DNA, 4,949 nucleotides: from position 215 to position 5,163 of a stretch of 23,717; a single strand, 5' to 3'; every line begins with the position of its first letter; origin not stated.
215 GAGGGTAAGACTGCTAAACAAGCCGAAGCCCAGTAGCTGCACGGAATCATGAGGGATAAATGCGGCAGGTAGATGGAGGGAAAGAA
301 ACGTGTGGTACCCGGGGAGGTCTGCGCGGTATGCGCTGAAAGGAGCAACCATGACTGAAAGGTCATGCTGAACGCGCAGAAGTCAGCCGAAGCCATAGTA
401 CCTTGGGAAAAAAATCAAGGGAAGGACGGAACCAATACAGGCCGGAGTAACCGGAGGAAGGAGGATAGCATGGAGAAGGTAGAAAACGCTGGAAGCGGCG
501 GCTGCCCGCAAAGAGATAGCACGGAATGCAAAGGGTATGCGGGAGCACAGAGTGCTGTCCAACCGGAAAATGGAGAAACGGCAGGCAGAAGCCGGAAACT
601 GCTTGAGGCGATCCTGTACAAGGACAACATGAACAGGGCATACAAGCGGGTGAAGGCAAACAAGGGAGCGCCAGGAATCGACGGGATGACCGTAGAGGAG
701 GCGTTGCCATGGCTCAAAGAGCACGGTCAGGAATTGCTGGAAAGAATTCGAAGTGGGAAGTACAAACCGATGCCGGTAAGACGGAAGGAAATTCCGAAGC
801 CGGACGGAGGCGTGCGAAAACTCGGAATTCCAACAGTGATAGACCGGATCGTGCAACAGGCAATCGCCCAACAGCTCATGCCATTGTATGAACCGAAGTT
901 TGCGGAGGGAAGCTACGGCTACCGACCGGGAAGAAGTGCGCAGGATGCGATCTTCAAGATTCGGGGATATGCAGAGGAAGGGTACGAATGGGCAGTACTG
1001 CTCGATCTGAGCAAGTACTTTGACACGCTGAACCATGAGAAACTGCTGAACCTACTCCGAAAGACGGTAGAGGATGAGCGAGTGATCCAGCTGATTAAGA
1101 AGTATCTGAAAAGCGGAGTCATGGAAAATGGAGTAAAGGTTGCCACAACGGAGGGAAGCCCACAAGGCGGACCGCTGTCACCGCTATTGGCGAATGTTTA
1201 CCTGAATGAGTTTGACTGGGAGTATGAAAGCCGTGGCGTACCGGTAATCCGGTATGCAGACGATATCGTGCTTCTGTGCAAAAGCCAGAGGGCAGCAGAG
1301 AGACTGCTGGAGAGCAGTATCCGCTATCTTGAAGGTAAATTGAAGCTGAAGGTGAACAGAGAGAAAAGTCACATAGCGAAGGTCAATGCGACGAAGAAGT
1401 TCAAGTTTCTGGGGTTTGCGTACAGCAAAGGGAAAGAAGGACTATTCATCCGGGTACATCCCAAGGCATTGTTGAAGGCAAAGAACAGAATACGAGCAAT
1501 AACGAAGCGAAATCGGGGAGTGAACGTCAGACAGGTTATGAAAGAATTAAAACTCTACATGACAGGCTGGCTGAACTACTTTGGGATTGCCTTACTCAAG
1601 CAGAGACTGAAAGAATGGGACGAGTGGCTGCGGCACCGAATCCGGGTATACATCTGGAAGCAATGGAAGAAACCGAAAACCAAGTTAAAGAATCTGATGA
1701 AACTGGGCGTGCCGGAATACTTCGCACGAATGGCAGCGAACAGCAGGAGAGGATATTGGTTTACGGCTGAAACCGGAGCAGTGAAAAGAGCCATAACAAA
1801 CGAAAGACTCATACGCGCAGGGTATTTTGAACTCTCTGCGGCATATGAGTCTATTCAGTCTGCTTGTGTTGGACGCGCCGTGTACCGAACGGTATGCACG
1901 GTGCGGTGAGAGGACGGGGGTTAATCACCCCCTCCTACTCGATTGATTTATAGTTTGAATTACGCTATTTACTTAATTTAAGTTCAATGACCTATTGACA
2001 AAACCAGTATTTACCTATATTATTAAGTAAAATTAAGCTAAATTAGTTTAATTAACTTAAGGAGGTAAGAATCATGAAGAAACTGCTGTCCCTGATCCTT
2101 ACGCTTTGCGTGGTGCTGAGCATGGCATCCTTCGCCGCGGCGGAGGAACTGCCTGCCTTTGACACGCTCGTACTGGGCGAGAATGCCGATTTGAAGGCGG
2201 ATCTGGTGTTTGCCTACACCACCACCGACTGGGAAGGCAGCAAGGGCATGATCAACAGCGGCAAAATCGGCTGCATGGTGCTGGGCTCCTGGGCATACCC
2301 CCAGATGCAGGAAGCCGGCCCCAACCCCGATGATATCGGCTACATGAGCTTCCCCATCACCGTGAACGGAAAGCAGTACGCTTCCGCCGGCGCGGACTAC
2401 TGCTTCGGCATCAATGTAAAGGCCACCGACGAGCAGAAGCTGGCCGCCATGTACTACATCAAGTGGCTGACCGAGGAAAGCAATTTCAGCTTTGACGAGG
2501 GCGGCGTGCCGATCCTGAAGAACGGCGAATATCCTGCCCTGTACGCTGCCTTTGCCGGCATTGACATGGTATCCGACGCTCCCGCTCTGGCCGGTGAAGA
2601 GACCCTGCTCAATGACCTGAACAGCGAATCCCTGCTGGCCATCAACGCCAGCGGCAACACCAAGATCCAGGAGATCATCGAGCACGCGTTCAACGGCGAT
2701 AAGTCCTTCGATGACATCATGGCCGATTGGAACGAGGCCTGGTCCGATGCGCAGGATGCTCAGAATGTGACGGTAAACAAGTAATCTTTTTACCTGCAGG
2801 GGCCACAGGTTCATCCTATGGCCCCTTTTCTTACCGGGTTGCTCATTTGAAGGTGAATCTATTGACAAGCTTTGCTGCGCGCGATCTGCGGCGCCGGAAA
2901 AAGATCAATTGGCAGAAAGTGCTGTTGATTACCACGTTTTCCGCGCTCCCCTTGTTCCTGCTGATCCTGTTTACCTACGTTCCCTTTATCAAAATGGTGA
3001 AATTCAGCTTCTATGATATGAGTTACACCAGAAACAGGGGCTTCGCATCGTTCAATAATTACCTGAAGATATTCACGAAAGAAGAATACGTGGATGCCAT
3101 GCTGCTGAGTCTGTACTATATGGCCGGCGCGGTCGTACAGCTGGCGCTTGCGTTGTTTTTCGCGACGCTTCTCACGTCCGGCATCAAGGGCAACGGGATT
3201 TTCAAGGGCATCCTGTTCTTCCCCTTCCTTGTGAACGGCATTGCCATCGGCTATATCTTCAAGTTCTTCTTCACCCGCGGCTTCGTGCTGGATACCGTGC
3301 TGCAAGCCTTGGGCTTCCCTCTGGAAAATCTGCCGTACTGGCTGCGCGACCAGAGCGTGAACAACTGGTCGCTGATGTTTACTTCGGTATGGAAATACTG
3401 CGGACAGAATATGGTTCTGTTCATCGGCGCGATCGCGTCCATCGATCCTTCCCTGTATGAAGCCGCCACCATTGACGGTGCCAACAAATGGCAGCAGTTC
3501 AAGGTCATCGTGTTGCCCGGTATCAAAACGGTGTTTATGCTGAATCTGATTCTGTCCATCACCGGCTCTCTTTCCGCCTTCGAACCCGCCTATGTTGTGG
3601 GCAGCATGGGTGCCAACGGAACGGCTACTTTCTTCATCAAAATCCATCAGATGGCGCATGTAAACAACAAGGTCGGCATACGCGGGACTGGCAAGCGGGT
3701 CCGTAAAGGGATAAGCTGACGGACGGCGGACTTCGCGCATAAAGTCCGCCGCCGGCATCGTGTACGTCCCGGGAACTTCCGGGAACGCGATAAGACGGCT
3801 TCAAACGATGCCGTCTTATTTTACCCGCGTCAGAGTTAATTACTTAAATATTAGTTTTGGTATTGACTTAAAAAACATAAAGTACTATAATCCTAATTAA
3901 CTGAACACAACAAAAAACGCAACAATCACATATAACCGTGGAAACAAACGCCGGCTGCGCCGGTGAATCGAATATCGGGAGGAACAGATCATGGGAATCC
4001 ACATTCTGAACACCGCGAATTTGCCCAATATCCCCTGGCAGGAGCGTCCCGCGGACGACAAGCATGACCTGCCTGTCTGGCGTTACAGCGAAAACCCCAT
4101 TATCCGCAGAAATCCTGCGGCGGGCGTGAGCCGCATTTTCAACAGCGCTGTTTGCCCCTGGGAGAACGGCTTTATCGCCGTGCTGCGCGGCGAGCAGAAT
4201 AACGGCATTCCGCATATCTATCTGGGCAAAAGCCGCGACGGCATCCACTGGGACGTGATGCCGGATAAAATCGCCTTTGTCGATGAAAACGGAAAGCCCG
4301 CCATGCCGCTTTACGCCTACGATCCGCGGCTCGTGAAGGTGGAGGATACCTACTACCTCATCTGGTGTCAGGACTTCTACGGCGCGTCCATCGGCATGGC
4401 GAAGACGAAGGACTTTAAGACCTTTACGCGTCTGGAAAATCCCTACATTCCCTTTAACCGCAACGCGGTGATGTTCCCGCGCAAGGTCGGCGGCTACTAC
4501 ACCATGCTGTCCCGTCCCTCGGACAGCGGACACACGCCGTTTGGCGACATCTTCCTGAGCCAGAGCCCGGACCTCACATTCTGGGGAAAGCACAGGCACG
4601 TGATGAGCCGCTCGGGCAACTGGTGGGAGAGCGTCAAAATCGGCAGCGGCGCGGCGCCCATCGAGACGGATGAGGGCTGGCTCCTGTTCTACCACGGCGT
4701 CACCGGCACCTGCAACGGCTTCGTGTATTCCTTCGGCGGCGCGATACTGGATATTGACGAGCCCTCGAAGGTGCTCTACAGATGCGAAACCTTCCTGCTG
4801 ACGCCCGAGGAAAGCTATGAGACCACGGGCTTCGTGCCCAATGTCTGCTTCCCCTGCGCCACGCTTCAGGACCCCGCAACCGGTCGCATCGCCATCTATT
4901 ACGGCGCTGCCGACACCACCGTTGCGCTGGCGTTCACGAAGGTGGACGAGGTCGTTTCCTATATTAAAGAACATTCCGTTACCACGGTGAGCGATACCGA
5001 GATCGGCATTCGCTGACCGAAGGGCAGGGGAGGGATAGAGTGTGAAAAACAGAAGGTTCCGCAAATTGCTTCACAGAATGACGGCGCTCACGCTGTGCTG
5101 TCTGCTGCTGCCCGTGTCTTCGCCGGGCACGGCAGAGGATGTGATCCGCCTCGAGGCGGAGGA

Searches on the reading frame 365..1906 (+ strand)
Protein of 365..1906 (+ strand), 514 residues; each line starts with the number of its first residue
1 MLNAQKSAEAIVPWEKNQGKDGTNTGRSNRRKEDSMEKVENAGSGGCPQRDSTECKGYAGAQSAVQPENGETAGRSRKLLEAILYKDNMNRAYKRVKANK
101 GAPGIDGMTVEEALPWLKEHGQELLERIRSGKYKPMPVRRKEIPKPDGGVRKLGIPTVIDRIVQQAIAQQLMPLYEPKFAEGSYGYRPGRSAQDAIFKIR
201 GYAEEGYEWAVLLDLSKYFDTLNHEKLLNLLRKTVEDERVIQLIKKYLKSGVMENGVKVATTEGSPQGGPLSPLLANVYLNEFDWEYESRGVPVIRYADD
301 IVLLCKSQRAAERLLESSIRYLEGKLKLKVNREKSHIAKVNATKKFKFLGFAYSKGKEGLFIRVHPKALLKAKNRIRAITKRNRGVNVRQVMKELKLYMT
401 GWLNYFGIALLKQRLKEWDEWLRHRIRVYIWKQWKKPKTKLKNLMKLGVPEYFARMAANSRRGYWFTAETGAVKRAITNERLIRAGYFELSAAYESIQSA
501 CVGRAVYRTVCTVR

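Call 6: search_protein_families(library=pfam, proteins=[window:365-1906:+], max_evalue=0.001)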
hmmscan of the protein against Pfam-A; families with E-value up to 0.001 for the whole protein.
window:365-1906:+ (514 aa): 2 families
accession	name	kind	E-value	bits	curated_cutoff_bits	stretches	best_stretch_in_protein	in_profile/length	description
PF00078.32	RVT_1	-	1.5e-40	139.6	29.6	1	143-351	1-203/205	Reverse transcriptase (RNA-dependent DNA polymerase)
PF08388.16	GIIM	-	1e-16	61.1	23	1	371-446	3-78/80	Group II intron, maturase-specific domain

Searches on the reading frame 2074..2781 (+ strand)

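Call 7: search_protein_families(library=pfam, proteins=[window:2074-2781:+], max_evalue=0.001)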
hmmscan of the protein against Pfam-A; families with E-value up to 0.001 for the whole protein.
window:2074-2781:+ (236 aa): 1 family
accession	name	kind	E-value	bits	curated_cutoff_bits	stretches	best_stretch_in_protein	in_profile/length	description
PF13416.11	SBP_bac_8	-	3.3e-08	34.1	27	1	51-138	173-249/279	Bacterial extracellular solute-binding protein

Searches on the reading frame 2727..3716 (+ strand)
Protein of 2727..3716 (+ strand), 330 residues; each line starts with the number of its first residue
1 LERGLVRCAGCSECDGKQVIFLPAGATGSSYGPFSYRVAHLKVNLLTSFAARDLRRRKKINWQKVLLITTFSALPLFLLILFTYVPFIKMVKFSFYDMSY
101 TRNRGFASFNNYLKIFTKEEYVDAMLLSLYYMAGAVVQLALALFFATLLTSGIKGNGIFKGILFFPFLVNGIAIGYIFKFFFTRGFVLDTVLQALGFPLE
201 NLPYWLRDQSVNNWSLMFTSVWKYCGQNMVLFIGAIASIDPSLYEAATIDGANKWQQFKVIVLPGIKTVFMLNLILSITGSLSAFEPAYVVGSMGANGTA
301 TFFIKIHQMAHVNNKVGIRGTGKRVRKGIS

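Call 6: search_protein_families(library=pfam, proteins=[window:2727-3716:+], max_evalue=0.001)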
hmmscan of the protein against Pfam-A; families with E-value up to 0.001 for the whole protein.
window:2727-3716:+ (330 aa): 1 family
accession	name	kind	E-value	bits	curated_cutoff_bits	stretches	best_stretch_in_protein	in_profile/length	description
PF00528.27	BPD_transp_1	-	1.2e-12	48.4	26.4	1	140-299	3-139/184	Binding-protein-dependent transport system inner membrane component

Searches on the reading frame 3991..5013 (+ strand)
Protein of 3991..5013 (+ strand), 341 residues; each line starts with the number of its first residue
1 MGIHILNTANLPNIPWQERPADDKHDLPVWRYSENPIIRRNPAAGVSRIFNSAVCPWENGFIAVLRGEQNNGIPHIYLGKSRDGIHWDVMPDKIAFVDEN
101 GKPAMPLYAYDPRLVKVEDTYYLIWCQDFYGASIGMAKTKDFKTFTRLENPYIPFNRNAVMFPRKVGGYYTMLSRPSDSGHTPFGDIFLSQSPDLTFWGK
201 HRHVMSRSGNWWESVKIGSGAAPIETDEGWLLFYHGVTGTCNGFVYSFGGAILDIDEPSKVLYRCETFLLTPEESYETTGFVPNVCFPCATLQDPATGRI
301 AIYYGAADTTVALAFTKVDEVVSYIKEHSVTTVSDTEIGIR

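Call 6: search_protein_families(library=pfam, proteins=[window:3991-5013:+], max_evalue=0.001)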
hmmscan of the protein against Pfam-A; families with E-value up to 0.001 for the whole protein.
window:3991-5013:+ (341 aa): 2 families
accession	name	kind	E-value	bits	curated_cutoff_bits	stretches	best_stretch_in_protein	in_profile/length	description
PF04041.19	Glyco_hydro_130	-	5.2e-70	236.3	26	1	11-327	5-320/320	beta-1,4-mannooligosaccharide phosphorylase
PF04616.20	Glyco_hydro_43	-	0.00018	21.4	32.2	0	103-151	4-52/288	Glycosyl hydrolases family 43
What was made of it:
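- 3991..5016 (+): GH130 mannoside phosphorylase-like gene, preceded by a promoter-like site at 3863-3891. Pfam GH130 E=5e-70 (call 6).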

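Call 21: search_protein_families(library=ncbifam, proteins=[window:3991-5013:+], max_evalue=0.001)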
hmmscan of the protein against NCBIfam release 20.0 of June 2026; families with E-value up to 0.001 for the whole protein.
window:3991-5013:+ (341 aa): 3 families
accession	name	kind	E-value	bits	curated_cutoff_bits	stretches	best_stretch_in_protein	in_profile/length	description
NF050092.1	BtaManbiosPhlase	equivalog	1.6e-56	191.7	550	1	73-324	106-349/351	BtaManbiosPhlase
NF052550.1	BManbPhaseBMBP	equivalog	2.8e-46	158.3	450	1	32-321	7-294/296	beta-1,2-mannobiose phosphorylase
NF058598.1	BetMansidBT3780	equivalog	5.5e-10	38.9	550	1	199-316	239-362/366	beta-1,2-mannosidase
